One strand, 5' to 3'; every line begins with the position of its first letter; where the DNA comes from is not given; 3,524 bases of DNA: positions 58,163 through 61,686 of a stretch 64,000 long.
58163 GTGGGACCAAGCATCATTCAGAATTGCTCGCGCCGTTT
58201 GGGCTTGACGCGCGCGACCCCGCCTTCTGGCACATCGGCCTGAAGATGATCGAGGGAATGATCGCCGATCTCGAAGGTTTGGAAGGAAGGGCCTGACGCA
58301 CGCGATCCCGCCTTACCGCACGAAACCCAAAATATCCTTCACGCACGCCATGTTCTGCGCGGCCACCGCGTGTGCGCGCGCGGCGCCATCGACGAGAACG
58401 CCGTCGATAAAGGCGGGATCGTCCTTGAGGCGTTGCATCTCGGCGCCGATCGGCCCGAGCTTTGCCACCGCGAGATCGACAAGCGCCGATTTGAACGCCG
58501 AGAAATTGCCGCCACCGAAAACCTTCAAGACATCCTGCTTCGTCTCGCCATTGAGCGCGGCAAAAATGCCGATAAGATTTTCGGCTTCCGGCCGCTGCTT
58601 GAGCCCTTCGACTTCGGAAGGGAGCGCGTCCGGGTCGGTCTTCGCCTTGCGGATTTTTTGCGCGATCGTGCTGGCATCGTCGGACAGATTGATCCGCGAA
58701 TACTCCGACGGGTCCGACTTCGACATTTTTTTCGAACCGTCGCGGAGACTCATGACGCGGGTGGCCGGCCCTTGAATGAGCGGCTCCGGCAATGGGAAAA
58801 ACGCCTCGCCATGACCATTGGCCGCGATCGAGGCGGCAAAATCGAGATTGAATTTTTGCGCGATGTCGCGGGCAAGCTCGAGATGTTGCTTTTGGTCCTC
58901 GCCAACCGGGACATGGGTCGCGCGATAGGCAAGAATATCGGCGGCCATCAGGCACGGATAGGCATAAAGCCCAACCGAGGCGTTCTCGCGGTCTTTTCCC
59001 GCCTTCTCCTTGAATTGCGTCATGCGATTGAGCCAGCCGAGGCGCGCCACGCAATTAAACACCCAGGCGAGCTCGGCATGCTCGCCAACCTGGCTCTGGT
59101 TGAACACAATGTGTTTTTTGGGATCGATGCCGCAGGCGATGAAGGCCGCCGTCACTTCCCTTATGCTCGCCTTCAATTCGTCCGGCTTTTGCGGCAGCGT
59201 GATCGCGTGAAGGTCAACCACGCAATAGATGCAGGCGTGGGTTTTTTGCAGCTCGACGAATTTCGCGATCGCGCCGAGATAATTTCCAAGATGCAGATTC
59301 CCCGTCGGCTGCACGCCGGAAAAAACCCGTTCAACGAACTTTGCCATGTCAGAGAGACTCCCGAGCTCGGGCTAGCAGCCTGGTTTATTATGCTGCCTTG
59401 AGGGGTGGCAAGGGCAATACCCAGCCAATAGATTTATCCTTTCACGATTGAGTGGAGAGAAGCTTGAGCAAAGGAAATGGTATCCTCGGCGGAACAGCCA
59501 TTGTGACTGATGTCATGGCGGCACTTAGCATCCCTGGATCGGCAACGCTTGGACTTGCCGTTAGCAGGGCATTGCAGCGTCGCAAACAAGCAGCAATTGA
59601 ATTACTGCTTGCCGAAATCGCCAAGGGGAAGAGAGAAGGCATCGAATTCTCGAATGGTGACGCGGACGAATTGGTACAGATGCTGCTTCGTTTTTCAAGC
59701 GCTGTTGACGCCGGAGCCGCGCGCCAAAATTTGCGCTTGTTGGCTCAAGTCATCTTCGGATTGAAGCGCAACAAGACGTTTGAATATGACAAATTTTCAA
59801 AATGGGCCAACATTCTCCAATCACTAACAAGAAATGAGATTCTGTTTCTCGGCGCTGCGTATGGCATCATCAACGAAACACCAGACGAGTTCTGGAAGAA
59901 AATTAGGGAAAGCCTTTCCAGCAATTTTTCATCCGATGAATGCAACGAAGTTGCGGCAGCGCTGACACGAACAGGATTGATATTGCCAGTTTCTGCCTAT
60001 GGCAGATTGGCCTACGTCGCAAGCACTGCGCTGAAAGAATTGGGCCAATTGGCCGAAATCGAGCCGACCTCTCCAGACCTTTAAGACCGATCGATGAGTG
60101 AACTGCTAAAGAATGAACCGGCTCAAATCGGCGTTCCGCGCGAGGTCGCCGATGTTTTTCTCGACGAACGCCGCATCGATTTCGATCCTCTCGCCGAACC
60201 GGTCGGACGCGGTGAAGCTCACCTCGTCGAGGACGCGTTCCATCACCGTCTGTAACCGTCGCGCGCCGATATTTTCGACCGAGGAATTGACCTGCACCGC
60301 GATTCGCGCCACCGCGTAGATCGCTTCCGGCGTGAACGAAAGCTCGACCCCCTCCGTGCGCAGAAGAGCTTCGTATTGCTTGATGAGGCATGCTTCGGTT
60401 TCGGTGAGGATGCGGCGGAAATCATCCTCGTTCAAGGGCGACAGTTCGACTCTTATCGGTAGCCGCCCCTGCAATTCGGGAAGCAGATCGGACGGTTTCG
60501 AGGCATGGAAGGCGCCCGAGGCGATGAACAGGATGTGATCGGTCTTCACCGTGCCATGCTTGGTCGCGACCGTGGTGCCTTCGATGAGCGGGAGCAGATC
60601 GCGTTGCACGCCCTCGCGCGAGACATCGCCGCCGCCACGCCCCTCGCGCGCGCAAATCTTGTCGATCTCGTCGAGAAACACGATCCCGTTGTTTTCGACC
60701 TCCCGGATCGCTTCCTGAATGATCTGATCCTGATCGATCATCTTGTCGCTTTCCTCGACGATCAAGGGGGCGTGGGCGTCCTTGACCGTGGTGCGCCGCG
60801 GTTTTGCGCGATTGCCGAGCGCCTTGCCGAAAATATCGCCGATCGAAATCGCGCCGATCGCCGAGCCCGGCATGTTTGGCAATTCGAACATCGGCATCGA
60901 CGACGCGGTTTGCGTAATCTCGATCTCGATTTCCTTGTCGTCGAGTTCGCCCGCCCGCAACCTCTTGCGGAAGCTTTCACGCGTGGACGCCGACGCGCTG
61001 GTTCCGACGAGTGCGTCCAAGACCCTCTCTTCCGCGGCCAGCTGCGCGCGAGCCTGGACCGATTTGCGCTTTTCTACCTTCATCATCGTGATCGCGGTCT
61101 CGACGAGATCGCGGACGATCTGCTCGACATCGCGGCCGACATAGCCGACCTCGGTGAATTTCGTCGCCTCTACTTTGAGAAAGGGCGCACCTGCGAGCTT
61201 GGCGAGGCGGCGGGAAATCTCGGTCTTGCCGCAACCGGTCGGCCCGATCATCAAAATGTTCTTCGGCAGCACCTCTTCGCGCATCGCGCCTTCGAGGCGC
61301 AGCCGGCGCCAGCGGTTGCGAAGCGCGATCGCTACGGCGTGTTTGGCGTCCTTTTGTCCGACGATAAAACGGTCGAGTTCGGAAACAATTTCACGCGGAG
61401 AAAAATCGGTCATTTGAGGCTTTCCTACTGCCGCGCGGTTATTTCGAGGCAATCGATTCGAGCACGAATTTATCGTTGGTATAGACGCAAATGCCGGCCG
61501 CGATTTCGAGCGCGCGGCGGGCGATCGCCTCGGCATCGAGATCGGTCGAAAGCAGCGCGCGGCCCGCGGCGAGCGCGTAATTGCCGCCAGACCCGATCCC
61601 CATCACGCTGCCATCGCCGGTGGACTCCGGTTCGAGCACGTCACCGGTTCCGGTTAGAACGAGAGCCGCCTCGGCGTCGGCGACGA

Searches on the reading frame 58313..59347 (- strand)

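Call 59: search_protein_families(library=pfam, proteins=[window:58313-59347:-], max_evalue=0.00001)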
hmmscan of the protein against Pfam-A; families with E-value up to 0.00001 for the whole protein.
window:58313-59347:- (344 aa): 1 family
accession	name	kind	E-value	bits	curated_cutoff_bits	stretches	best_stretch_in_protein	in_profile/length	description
PF00579.31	tRNA-synt_1b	-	7.8e-74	249.1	21.1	1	7-277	7-269/292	tRNA synthetases class I (W and Y)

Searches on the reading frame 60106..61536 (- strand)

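Call 59: search_protein_families(library=pfam, proteins=[window:60106-61536:-], max_evalue=0.00001)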
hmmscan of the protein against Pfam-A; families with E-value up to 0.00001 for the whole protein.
window:60106-61536:- (476 aa): 3 families
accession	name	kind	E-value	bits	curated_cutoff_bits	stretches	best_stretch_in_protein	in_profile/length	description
PF07724.20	AAA_2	-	1.3e-32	113.6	27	1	245-362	30-166/166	AAA domain (Cdc48 subfamily)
PF00004.35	AAA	-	2.2e-16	60.9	21.2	2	267-365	40-129/131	ATPase family associated with various cellular activities (AAA)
PF07728.20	AAA_5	-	2e-07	31.5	22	0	93-129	1-38/139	AAA domain (dynein-related subfamily)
